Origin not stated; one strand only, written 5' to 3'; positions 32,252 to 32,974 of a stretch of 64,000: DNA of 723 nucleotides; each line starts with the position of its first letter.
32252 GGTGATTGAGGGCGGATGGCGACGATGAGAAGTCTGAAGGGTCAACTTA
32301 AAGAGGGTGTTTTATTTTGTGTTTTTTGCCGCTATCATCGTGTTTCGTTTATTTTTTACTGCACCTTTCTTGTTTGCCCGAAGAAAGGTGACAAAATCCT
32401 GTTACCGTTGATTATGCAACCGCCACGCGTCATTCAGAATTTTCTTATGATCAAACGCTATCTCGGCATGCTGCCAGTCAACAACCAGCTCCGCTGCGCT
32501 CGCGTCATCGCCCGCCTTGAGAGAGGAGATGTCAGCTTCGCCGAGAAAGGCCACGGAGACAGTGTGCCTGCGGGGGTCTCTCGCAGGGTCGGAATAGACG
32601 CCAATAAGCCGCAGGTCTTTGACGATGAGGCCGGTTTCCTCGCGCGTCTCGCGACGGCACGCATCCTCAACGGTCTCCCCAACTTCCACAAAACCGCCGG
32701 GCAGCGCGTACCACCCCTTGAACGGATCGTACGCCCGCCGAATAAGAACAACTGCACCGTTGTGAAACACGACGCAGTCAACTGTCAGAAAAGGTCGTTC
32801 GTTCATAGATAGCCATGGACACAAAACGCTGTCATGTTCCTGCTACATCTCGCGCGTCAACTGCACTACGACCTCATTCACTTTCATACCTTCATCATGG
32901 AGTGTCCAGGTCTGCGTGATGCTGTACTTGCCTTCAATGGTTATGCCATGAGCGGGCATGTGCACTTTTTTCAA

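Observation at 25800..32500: Mosaic accessory region built from several independent direct-repeat-flanked insertions, with no integrase or transposase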

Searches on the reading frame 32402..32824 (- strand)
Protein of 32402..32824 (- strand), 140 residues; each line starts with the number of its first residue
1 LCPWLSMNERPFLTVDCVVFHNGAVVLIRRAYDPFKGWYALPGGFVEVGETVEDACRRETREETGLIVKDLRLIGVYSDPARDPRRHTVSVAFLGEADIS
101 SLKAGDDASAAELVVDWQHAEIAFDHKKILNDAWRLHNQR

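Call 8: search_protein_families(library=pfam, proteins=[window:32402-32824:-], max_evalue=0.01)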
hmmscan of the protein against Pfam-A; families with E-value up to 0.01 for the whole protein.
window:32402-32824:- (140 aa): 1 family
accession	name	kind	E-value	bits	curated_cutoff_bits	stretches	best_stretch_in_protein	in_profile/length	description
PF00293.34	NUDIX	-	2e-24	86.5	21.1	1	13-129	4-130/134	NUDIX domain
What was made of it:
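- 32402..32806 (-): NUDIX hydrolase gene, the conserved anchor. Its last 61 nt are repeat Z2 (32402-32462). Pfam NUDIX 2e-24 (call 8).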

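Call 14: find_encoding_contigs(protein=window:32402-32824:-, flank=10000, max_places=10)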
Protein window:32402-32824:- (140 aa): no gene with exactly this product is on record in the collection.

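Call 15: find_encoding_contigs(protein=window:32402-32806:-, flank=10000, max_places=10)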
Protein window:32402-32806:- (134 aa): 2 contigs read that carry it; 1 place shown.
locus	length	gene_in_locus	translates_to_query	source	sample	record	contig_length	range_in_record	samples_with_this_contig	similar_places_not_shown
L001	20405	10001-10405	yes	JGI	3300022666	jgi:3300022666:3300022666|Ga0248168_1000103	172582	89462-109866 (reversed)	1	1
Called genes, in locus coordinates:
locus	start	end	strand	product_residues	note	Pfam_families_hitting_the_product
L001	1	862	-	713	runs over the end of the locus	PF00432:Prenyltrans (faint), PF13249:SQHop_cyclase_N, PF13243:SQHop_cyclase_C, PF07678:TED_complement (faint)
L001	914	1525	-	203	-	PF00440:TetR_N, PF13305:TetR_C_33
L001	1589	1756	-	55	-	-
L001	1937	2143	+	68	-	-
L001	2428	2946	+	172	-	PF01613:Flavin_Reduct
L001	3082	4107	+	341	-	PF13484:Fer4_16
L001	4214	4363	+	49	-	-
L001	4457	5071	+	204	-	PF02525:Flavodoxin_2, PF03358:FMN_red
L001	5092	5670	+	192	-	PF03975:CheD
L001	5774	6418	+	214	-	PF01739:CheR (faint), PF05175:MTS, PF13489:Methyltransf_23, PF13649:Methyltransf_25, PF13847:Methyltransf_31, PF08241:Methyltransf_11, PF08242:Methyltransf_12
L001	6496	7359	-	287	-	PF05368:NmrA, PF13460:NAD_binding_10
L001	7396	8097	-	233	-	PF04336:ACP_PD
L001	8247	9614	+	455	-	PF00656:Peptidase_C14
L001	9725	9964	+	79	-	-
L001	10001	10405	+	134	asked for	PF00293:NUDIX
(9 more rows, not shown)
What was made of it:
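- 32402..32806 (-): The exact 134-aa product is on JGI contig Ga0248168_1000103 (call 15).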

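Call 17: find_related_loci(query=window:32402-32806:-, collection=genome_contigs, flank=10000)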
Query window:32402-32806:- (134 aa) in genome_contigs; peptide patterns used: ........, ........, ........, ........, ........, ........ (x = any residue, [..] = any of these).
520 stretches matched a pattern; 225 encode a relative of the query (tblastn E <= 1e-3); the best 80 are kept; 80 distinct loci.
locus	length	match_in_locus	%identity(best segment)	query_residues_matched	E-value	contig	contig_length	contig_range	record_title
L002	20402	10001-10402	94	1-134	3e-84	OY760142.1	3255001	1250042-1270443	MAG: Nitrospirota bacterium isolate 41fe4016-ed88-40a2-aca4-2b8d86c50af7 genome assembly, chromosome: 1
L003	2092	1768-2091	99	1-108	7e-70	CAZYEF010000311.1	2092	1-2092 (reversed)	MAG TPA_asm: uncultured Nitrospiraceae bacterium isolate binchicken_co20_223 genome assembly, contig: NODE_97418_length_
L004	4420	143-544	71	3-134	8e-60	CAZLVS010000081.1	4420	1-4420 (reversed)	MAG TPA_asm: uncultured Ignavibacteria bacterium isolate binchicken_co17_427 genome assembly, contig: NODE_35190_length_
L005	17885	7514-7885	67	4-128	1e-54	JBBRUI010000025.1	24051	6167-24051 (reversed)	MAG: Bacteroidota bacterium isolate La3_concoct.179 La3_concoct.179_K_2460892_L_24051_cov_11.0027, whole genome shotgun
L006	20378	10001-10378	66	5-130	1e-54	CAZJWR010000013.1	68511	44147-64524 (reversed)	MAG TPA_asm: uncultured Ignavibacteriales bacterium isolate SRP214966_co4_518 genome assembly, contig: NODE_170_length_6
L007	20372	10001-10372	64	7-130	2e-51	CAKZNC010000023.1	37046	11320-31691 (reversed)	MAG TPA_asm: uncultured Bacteroidetes bacterium isolate SRR4030105_bin.6_CONCOCT_v1.1_MAG genome assembly, contig: ERZ78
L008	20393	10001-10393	63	5-134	1e-48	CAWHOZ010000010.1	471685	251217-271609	MAG: uncultured Alphaproteobacteria bacterium isolate MFD09212.bin.2.173 genome assembly, contig: contig_26293, whole ge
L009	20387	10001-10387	64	1-127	2e-48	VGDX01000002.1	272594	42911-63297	MAG: Alphaproteobacteria bacterium isolate M_DeepCast_65m_m2_016 M_DeepCast_65m_m2_016_Ga0194120_10000012, whole genome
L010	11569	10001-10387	62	5-132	3e-48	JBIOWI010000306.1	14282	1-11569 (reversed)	MAG: Hyphomicrobiaceae bacterium isolate MAG086 k127_3944072, whole genome shotgun sequence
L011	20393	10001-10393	62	5-134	4e-48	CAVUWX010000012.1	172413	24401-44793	MAG: uncultured Alphaproteobacteria bacterium isolate MFD00991.bin.1.2 genome assembly, contig: contig_32062, whole geno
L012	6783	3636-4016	65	5-130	1e-47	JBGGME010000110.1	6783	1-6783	MAG: Hyphomicrobiaceae bacterium isolate bin.004 k141_1671062, whole genome shotgun sequence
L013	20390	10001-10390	61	3-130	2e-47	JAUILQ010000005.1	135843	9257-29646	MAG: Alphaproteobacteria bacterium isolate Co_bin.5 NODE_1326_length_135843_cov_1.980975, whole genome shotgun sequence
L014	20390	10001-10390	62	3-131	3e-47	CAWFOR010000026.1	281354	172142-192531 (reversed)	MAG: uncultured Alphaproteobacteria bacterium isolate MFD05942.bin.1.432 genome assembly, contig: contig_91831, whole ge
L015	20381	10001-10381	62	5-130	7e-47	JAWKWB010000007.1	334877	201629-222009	MAG: Hyphomicrobiaceae bacterium isolate ABC2.151 ABC2.151.fa-7, whole genome shotgun sequence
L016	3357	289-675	61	3-130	5e-47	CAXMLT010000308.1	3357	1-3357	MAG TPA_asm: uncultured Hyphomicrobium sp. isolate SRR1572169_binner23_Refined_36 genome assembly, contig: ERZ16270753.7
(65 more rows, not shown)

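Call 22: find_related_loci(query=window:32402-32806:-, collection=metagenome_contigs, flank=10000)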
Query window:32402-32806:- (134 aa) in metagenome_contigs; peptide patterns used: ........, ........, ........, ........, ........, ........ (x = any residue, [..] = any of these).
600 stretches matched a pattern (row limit reached: there are more); 266 encode a relative of the query (tblastn E <= 1e-3); the best 80 are kept; 80 distinct loci.
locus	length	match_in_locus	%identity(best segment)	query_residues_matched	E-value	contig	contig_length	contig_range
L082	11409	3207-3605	89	1-133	1e-79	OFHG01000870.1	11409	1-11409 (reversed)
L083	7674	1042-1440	89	1-133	1e-79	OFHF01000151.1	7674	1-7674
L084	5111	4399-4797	89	1-133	2e-79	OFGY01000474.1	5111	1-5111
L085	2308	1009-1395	66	4-133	3e-57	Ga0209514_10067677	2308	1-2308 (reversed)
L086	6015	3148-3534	66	4-133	1e-56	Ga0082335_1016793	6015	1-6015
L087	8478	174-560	66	4-133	2e-55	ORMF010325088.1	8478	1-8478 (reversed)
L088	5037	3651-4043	61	5-134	2e-49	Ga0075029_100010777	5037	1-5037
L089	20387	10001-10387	64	1-127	8e-49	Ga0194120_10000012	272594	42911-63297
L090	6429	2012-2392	61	5-130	5e-49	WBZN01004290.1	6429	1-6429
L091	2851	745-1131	64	1-127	7e-49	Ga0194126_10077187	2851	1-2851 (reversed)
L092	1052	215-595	65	5-130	1e-50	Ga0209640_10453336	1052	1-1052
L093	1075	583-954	61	7-129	2e-50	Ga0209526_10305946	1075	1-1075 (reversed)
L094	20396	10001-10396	64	1-130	1e-47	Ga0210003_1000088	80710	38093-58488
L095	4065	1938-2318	65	5-130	3e-47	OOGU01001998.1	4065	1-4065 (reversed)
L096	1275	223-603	65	5-130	5e-49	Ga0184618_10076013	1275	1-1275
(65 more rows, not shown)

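Call 28: search_protein_families(library=pfam, proteins=[L002:18837-19940:-, L002:15867-18812:-, L002:15467-15877:-, L002:14872-15195:+, L002:13597-14079:+, L002:12591-13550:+], max_evalue=0.01)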
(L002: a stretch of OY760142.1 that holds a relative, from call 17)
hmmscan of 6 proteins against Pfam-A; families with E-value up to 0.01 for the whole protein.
L002:18837-19940:- (367 aa): 2 families
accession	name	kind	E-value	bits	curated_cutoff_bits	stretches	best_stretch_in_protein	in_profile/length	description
PF00145.23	DNA_methylase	-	3.2e-57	194.9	22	1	29-355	2-320/324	C-5 cytosine-specific DNA methylase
PF09445.16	Methyltransf_15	-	5.5e-05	23.2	22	1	30-111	4-85/165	RNA cap guanine-N2 methyltransferase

L002:15867-18812:- (981 aa): 8 families
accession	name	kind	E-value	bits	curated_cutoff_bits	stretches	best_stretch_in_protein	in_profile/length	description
PF00580.27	UvrD-helicase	-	3.3e-55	188.1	23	1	11-286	1-271/271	UvrD/REP helicase N-terminal domain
PF12705.13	PDDEXK_1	-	6.2e-23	82.5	22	1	694-942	2-246/247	PD-(D/E)XK nuclease superfamily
PF13361.12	UvrD_C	-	8.1e-23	81.8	25.6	2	544-641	269-347/350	UvrD-like helicase C-terminal domain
PF13245.12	AAA_19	-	1.7e-17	64.3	25.1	1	26-269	14-132/134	AAA domain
PF13538.12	UvrD_C_2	-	1.1e-12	48.1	27.4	2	564-588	2-26/52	UvrD-like helicase C-terminal domain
PF01930.23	Cas_Cas4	-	6.2e-07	30.1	22.7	1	862-942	80-158/160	Domain of unknown function DUF83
PF13604.12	AAA_30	-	0.0023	18.1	27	0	25-75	20-67/191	AAA domain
PF01443.25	Viral_helicase1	-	0.0038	17.5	21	0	230-270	62-101/228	Viral superfamily 1 RNA helicase core domain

L002:15467-15877:- (136 aa): 3 families
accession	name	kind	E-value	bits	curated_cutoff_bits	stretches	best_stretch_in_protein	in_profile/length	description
PF03852.21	Vsr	-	1e-29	102.6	27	1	3-71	2-70/74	DNA mismatch endonuclease Vsr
PF04480.18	DUF559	-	1.4e-06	28.5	20.6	1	90-132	66-108/109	Protein of unknown function (DUF559)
PF18741.7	MTES_1575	-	1.8e-06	28.4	38.2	1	89-132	53-96/96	REase_MTES_1575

L002:14872-15195:+ (107 aa): 1 family
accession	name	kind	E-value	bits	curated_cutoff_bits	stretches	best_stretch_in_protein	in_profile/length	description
PF11008.14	DUF2846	-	0.0052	17.3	34.3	1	38-82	44-83/92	Protein of unknown function (DUF2846)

L002:13597-14079:+ (160 aa): 0 families

L002:12591-13550:+ (319 aa): 0 families
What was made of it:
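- Tried and rejected: The 367-aa protein is a Dcm methylase (call 28).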

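Call 29: search_protein_families(library=padloc, proteins=[L002:18837-19940:-, L002:15867-18812:-, L002:15467-15877:-], max_evalue=0.01)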
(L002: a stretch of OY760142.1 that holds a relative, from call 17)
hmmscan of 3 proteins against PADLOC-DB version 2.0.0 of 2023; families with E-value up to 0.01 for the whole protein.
L002:18837-19940:- (367 aa): 63 families (the best 25 are shown)
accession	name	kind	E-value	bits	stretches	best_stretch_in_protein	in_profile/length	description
PDLC03378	MTase_II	-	1.6e-81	272.3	1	27-359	2-328/344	Type II methyltransferase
PDLC00033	DruM2|DruM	-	6.5e-81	270.5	1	19-361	13-364/368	DNA cytosine methylase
PDLC03234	MTase_II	-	4.9e-70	234.7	1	26-357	3-362/375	Type II methyltransferase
PDLC03326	MTase_II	-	4.5e-67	225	1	25-361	2-376/412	Type II methyltransferase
PDLC03237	MTase_II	-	1e-53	180.5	2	29-196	795-967/1036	Type II methyltransferase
PDLC03272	MTase_II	-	1.1e-52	177.5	1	15-357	62-386/407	Type II methyltransferase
PDLC00026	DruM2|DruM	-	1.5e-48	164.1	1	25-360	2-317/336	DNA cytosine methylase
PDLC02648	DrmMII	-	1.7e-43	147.1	2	19-196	13-224/468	DrmMII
PDLC02650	DrmMII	-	3.9e-42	142.6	2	23-153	4-136/435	DrmMII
PDLC03343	MTase_II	-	4.8e-39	132.6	2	28-196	6-166/462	Type II methyltransferase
PDLC02649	DrmMII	-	9.7e-38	128.2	3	95-223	113-249/422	DrmMII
PDLC03225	MTase_II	-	1.1e-37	128.1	3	23-158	3-144/615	Type II methyltransferase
PDLC03279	MTase_II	-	9.5e-37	124.5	2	30-199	5-174/587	Type II methyltransferase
PDLC03307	MTase_II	-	2.9e-36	123.5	3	29-159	2-120/382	Type II methyltransferase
PDLC02656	DrmMII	-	3.5e-35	119.8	2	25-223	2-234/491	DrmMII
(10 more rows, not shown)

L002:15867-18812:- (981 aa): 63 families (the best 25 are shown)
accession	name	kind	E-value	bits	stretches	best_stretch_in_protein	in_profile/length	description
PDLC03802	RTasHel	-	7.1e-51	171.8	2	9-360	4-308/675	DRT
PDLC00114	GajB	-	1.2e-47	160.9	2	9-356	6-345/635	UrvD helicase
PDLC00132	GajB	-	6.7e-47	158.5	2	24-379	17-357/625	UrvD helicase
PDLC00117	GajB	-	6.1e-44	148.5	2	11-310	16-301/604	UrvD helicase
PDLC00127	GajB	-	3.5e-42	142.7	2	8-312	6-290/594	UrvD helicase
PDLC00123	GajB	-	4.1e-34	116.1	3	229-309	178-257/540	UrvD helicase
PDLC00112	GajB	-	1.3e-33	114.5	2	9-307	5-291/581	UrvD helicase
PDLC00103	GajB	-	4.6e-33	113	2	18-383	23-356/612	UrvD helicase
PDLC00107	GajB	-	3.8e-30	103.1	2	26-299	31-286/587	UrvD helicase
PDLC00130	GajB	-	1.7e-28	97.3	1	10-309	3-288/589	UrvD helicase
PDLC00122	GajB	-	2.3e-28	97.4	2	231-311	166-247/502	UrvD helicase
PDLC00129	GajB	-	2.1e-27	94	1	9-308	10-306/594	UrvD helicase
PDLC00136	GajB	-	7.4e-27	92.4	3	231-306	210-284/570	UrvD helicase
PDLC00110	GajB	-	1e-24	85.1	2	15-356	50-404/725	UrvD helicase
PDLC00138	GajB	-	2.5e-24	83.9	2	230-311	223-304/581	UrvD helicase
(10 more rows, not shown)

L002:15467-15877:- (136 aa): 1 family
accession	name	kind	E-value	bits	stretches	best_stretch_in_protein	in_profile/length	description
PDLC03397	Vsr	-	9.8e-23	79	1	2-119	2-121/156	Type II nicking endonuclease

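Call 65: search_protein_families(library=pfam, proteins=[L083:2189-4876:-, L083:4919-5563:-, L083:5772-7292:-, L083:1763-2182:-, L082:4167-5036:-, L082:5984-6469:+], max_evalue=0.001)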
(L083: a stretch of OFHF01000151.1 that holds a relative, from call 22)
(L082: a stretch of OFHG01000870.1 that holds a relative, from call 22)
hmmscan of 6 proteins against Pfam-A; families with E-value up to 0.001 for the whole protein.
L083:2189-4876:- (895 aa): 1 family
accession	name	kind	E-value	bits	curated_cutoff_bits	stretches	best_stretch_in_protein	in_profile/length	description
PF00148.24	Oxidored_nitro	-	1.7e-193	643.4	28.6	2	30-430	1-398/399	Nitrogenase component 1 type Oxidoreductase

L083:4919-5563:- (214 aa): 1 family
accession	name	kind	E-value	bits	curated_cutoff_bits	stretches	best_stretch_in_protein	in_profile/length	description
PF01925.25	TauE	-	1.3e-30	107.3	32.6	1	3-211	27-237/237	Sulfite exporter TauE/SafE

L083:5772-7292:- (506 aa): 2 families
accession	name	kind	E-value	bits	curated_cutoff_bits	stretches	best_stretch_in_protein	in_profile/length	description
PF00148.24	Oxidored_nitro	-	2.4e-129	432.2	28.6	1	69-488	1-398/399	Nitrogenase component 1 type Oxidoreductase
PF11844.13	DUF3364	-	4.8e-19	68.8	27.4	1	5-55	5-56/56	Domain of unknown function (DUF3364)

L083:1763-2182:- (139 aa): 1 family
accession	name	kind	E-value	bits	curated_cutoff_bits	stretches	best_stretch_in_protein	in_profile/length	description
PF02579.22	Nitro_FeMo-Co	-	4.6e-17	62.5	26.3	1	18-121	1-92/94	Dinitrogenase iron-molybdenum cofactor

L082:4167-5036:- (289 aa): 2 families
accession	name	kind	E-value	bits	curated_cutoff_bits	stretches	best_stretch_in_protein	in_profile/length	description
PF00226.36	DnaJ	-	2e-23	82.7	27.8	1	22-81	1-63/63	DnaJ domain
PF01556.23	DnaJ_C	-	1.8e-13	51.2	26.6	1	209-284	3-82/152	DnaJ C terminal domain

L082:5984-6469:+ (161 aa): 2 families
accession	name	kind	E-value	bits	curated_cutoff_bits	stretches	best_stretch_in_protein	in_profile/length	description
PF17775.7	YchJ_M-like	-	3.8e-28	98.7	22.7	1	28-127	1-99/99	YchJ, middle NTF2-like domain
PF02810.21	SEC-C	-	2.1e-14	53.5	20.4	2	144-161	1-18/19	SEC-C motif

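Call 66: search_protein_families(library=padloc, proteins=[L083:2189-4876:-, L083:5772-7292:-], max_evalue=0.001)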
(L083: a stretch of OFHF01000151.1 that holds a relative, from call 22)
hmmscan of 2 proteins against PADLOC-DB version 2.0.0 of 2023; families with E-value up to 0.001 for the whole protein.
L083:2189-4876:- (895 aa): 0 families

L083:5772-7292:- (506 aa): 0 families
